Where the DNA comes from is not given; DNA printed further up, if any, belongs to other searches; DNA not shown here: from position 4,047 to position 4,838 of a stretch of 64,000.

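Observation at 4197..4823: Diverged duplicate of the MurD C-terminal domain inserted between murD and ftsW in the dcw cluster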

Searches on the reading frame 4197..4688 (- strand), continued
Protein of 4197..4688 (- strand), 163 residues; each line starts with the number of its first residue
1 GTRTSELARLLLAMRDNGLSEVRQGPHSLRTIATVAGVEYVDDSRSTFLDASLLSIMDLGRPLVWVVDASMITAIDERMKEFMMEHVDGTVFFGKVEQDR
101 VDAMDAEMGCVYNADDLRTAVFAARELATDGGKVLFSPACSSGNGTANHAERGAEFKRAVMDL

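Call 38: fold_search(model_id=the predicted structure, library=pdb)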
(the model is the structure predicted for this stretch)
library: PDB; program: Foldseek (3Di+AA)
matches with E <= 10: 1416; with E <= 0.001: 44
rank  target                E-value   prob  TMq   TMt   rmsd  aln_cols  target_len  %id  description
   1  7sy9_A                3.6e-08  1.00  0.67  0.27   3.6       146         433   29  Crystal Structure of UDP-N-acetylmuramoylalanine--D-glutamate ligase (MurD) from Pseudomonas aeruginosa PAO1 (released 2021-12-15)
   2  7u35_B                5.2e-08  1.00  0.66  0.26   3.9       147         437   29  Crystal Structure of UDP-N-acetylmuramoylalanine--D-glutamate ligase (MurD) from Pseudomonas aeruginosa PAO1 in comple (released 2022-03-09)
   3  7ti7                  1.1e-07  1.00  0.67  0.27   6.0       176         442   22  Crystal Structure of UDP-N-acetylmuramoylalanine-D-glutamate ligase from Acinetobacter baumannii AB5075-UW in complex wi (released 2022-01-26)
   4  7u35_C                1.4e-07  1.00  0.68  0.28   3.5       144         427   29  Crystal Structure of UDP-N-acetylmuramoylalanine--D-glutamate ligase (MurD) from Pseudomonas aeruginosa PAO1 in comple (released 2022-03-09)
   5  4buc_A                2.4e-07  1.00  0.63  0.26   7.1       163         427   18  CRYSTAL STRUCTURE OF MURD LIGASE FROM THERMOTOGA MARITIMA IN APO FORM (released 2013-07-17)
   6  7u35_A                2.6e-07  1.00  0.65  0.27   3.7       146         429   29  Crystal Structure of UDP-N-acetylmuramoylalanine--D-glutamate ligase (MurD) from Pseudomonas aeruginosa PAO1 in comple (released 2022-03-09)
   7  8dp2                  3.3e-07  1.00  0.66  0.26   3.6       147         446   30  Crystal Structure of UDP-N-acetylmuramoylalanine--D-glutamate ligase (MurD) from Pseudomonas aeruginosa PAO1 in complex  (released 2022-08-17)
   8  7sy9_B                5.9e-07  1.00  0.67  0.27   3.6       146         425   29  Crystal Structure of UDP-N-acetylmuramoylalanine--D-glutamate ligase (MurD) from Pseudomonas aeruginosa PAO1 (released 2021-12-15)
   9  3lk7                  6.7e-07  1.00  0.64  0.26   8.6       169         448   22  The Crystal Structure of UDP-N-acetylmuramoylalanine-D-glutamate (MurD) ligase from Streptococcus agalactiae to 1.5A (released 2010-02-09)
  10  2uag                  1.0e-06  1.00  0.57  0.24   5.0       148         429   20  UDP-N-ACETYLMURAMOYL-L-ALANINE:D-GLUTAMATE LIGASE (released 2000-02-25)
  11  7sir                  1.7e-06  1.00  0.64  0.26   4.0       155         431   21  Crystal Structure of UDP-N-acetylmuramoylalanine-D-glutamate ligase from Acinetobacter baumannii AB5075-UW (released 2021-11-03)
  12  2wjp                  2.7e-06  1.00  0.57  0.24   7.4       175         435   18  CRYSTAL STRUCTURE OF MURD LIGASE IN COMPLEX WITH D-GLU CONTAINING RHODANINE INHIBITOR (released 2010-08-25)
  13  8v8x                  3.1e-06  1.00  0.57  0.24   9.6       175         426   19  Crystal Structure of Apo UDP-N-acetylmuramoylalanine--D-glutamate ligase (MurD) from E. coli (Orthorhombic P form2) (released 2023-12-13)
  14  2vte                  3.1e-06  1.00  0.57  0.24   7.5       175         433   19  Crystal structure of MurD ligase in complex with D-Glu containing sulfonamide inhibitor (released 2008-11-25)
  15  1eeh                  3.3e-06  1.00  0.64  0.27   8.3       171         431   20  UDP-N-ACETYLMURAMOYL-L-ALANINE:D-GLUTAMATE LIGASE (released 2001-01-17)
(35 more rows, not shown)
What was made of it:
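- On MurD (EC 6.3.2.9; NCBIfam TIGR01087 equivalog): Foldseek top 33 PDB hits are all MurD (call 38).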

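Call 55: search_dna_similar(query=P0153, collection=phages, mode=protein, max_evalue=0.001, max_rows=15)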
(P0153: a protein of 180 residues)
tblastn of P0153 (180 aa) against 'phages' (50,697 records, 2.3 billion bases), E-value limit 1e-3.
Records with a match: 28; places in all: 28; records where one place covers at least 80% of the query: 15.
Best place of each record, by identity: <60% 28.
By first word of the organism name: Bacteriophage 15; Listeria 6; Acinetobacter 2; Staphylococcus 2; Enterococcus 2; Salmonella 1.
By host as written in the record: - 18; Listeria monocytogenes 6; Staphylococcus aureus 1; Staphylococcus pseudintermedius 1; Enterococcus faecalis 1; Homo sapiens 1.
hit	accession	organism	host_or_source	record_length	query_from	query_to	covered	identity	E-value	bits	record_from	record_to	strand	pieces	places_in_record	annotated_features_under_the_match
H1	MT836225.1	Bacteriophage sp.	human fecal samples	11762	15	180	92%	50.0%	8e-47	168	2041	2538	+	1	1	record has no annotation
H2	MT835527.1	Bacteriophage sp.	human fecal samples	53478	43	180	77%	43.9%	9e-29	117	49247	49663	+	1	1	record has no annotation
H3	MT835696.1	Bacteriophage sp.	human fecal samples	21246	24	180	87%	38.0%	8e-28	114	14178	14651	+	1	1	record has no annotation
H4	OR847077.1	Listeria phage LM 4-11-1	Listeria monocytogenes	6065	26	180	86%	38.2%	1e-24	104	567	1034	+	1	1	record has no annotation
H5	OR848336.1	Listeria phage LM 4-14-1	Listeria monocytogenes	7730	26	180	86%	38.2%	2e-24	104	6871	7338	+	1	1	record has no annotation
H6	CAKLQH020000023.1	Acinetobacter phage MD-2021a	not known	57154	1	173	96%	33.3%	2e-22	99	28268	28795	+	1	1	murD: UDP-N-acetylmuramoylalanine--D-glutamate ligase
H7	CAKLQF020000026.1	Acinetobacter phage MD-2021a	not known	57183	1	173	96%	33.3%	2e-22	99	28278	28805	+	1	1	murD: UDP-N-acetylmuramoylalanine--D-glutamate ligase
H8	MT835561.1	Bacteriophage sp.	human fecal samples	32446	40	177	77%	41.7%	7e-28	114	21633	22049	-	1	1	record has no annotation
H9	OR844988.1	Staphylococcus phage SA 1306 Kay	Staphylococcus aureus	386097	16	178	91%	34.4%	2e-22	99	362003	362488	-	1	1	record has no annotation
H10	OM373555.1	Staphylococcus phage vB_SpsX-DS7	Staphylococcus pseudintermedius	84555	16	178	91%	33.1%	2e-21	96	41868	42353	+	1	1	record has no annotation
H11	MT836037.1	Bacteriophage sp.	human fecal samples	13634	31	180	83%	35.9%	5e-21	95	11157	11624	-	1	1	record has no annotation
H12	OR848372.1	Listeria phage LM 4-14-1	Listeria monocytogenes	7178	43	173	73%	40.5%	1e-23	102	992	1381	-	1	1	record has no annotation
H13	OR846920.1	Listeria phage LM 4-11-1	Listeria monocytogenes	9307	43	173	73%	40.5%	1e-23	102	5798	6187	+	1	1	record has no annotation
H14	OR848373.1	Listeria phage LM 4-14-1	Listeria monocytogenes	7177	43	173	73%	40.5%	2e-23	101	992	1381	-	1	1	record has no annotation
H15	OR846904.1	Listeria phage LM 4-11-1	Listeria monocytogenes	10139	43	173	73%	40.5%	2e-23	101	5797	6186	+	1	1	record has no annotation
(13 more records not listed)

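Call 56: search_protein_families(library=phrogs, proteins=[L087:4008-5135:+, L087:5642-7189:+, L087:7474-8361:+, L087:1637-2182:+, L087:2-607:+, L087:2368-2820:+, L087:2995-3537:+], max_evalue=0.001)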
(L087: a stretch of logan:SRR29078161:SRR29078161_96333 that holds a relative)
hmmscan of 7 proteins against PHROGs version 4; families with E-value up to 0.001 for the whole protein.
L087:4008-5135:+ (375 aa): 0 families

L087:5642-7189:+ (515 aa): 0 families

L087:7474-8361:+ (295 aa): 0 families

L087:1637-2182:+ (181 aa): 2 families
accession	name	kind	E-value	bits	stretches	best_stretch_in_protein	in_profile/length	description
phrog_13202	-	unknown function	1.9e-32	113.6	1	5-176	2-173/179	-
phrog_3451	-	unknown function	2.5e-11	44.7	1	5-165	105-272/287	-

L087:2-607:+ (201 aa): 1 family
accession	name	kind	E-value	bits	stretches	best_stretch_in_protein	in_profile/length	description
phrog_7162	-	moron, auxiliary metabolic gene and host takeover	3.7e-10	40.6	1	78-183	192-293/309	glycosyltransferase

L087:2368-2820:+ (150 aa): 1 family
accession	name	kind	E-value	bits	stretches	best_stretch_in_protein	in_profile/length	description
phrog_10066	-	unknown function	4.2e-10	41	1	1-149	1-135/136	-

L087:2995-3537:+ (180 aa): 0 families

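Call 61: find_encoding_contigs(protein=P0273, flank=10000, max_places=2)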
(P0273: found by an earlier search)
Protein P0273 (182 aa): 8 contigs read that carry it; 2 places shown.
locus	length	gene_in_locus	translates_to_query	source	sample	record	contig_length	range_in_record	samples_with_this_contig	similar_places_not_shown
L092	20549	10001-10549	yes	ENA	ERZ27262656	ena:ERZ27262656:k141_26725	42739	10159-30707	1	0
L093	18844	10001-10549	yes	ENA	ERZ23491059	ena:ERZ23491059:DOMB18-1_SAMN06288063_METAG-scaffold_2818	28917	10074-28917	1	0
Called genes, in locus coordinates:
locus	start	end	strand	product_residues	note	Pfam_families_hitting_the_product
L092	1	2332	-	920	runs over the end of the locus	PF13620:CarboxypepD_reg (weak), PF13715:CarbopepD_reg_2, PF07715:Plug (weak)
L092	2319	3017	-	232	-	-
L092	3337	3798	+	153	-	PF02381:MraZ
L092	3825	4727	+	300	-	PF01728:FtsJ, PF01795:Methyltransf_5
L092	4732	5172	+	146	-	PF19579:FtsL_2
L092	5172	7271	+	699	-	PF03717:PBP_dimer, PF00905:Transpeptidase, PF03793:PASTA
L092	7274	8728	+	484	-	PF01225:Mur_ligase, PF08245:Mur_ligase_M, PF02875:Mur_ligase_C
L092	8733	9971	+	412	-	PF10555:MraY_sig1 (weak), PF00953:Glycos_transf_4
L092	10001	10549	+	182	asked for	PF02875:Mur_ligase_C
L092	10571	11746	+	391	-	PF01098:FTSW_RODA_SPOVE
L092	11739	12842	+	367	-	PF03033:Glyco_transf_28, PF04101:Glyco_tran_28_C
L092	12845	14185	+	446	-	PF01225:Mur_ligase, PF08245:Mur_ligase_M, PF02875:Mur_ligase_C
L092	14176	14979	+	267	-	-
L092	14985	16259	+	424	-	PF00012:HSP70 (faint), PF11104:PilM_2 (faint), PF14450:FtsA (weak), PF02491:SHS2_FTSA, PF06277:EutA, PF06723:MreB_Mbl, PF14450:FtsA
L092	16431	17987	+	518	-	PF00091:Tubulin, PF12327:FtsZ_C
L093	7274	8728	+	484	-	PF01225:Mur_ligase, PF08245:Mur_ligase_M, PF02875:Mur_ligase_C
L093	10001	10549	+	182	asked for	PF02875:Mur_ligase_C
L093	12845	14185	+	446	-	PF01225:Mur_ligase, PF08245:Mur_ligase_M, PF02875:Mur_ligase_C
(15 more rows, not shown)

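Call 69: fold_search(model_id=the predicted structure, library=viral)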
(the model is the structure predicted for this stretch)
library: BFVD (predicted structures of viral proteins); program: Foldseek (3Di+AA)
matches with E <= 10: 1106; with E <= 0.001: 1
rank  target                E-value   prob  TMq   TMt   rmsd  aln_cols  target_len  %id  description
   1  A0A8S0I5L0            5.6e-08  1.00  0.64  0.40   8.3       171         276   19  (no name in the UniProt tables at hand)
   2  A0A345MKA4            1.2e-02  0.38  0.30  0.25  19.1       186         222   11  Uncharacterized protein [Bacillus phage BSP38]
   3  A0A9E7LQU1            1.2e-02  0.35  0.27  0.30   9.1       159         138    8  (no name in the UniProt tables at hand)
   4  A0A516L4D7            3.0e-02  0.23  0.21  0.14   8.8       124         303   14  (no name in the UniProt tables at hand)
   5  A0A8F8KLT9            3.2e-02  0.41  0.35  0.17   9.3       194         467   12  Superfamily II DNA/RNA helicase [Clandestinovirus]
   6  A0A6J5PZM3            3.9e-02  0.41  0.34  0.31  10.0       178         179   15  Uncharacterized protein [uncultured Caudovirales phage]
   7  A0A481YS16            4.4e-02  0.72  0.35  0.32   5.7       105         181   13  Methyltransferase domain protein [Iridovirus LCIVAC01]
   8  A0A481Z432            5.0e-02  0.15  0.22  0.07  14.5       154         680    8  Glycosyltransferase [Mimivirus LCMiAC02]
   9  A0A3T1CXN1            6.9e-02  0.09  0.17  0.09   9.0       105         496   15  Mitochondrial chaperone BCS1 [Acanthamoeba castellanii medusavirus J1]
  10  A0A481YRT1            8.4e-02  0.11  0.16  0.08   9.2       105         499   11  DNA repair exonuclease [Marseillevirus LCMAC101]
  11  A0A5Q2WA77            8.9e-02  0.15  0.28  0.19  24.4       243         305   10  (no name in the UniProt tables at hand)
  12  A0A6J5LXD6            9.5e-02  0.57  0.31  0.28   4.0        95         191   14  Uncharacterized protein [uncultured Caudovirales phage]
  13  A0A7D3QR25            9.5e-02  0.35  0.38  0.14  18.0       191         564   10  (no name in the UniProt tables at hand)
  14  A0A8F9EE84            9.5e-02  0.18  0.23  0.25   7.1       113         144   11  (+)RNA virus helicase C-terminal domain-containing protein (Fragment) [Sisal-associated Virgavirus B]
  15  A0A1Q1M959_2          9.5e-02  0.15  0.29  0.05  13.5       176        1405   11  Replicase [Agaricus bisporus endornavirus 1]
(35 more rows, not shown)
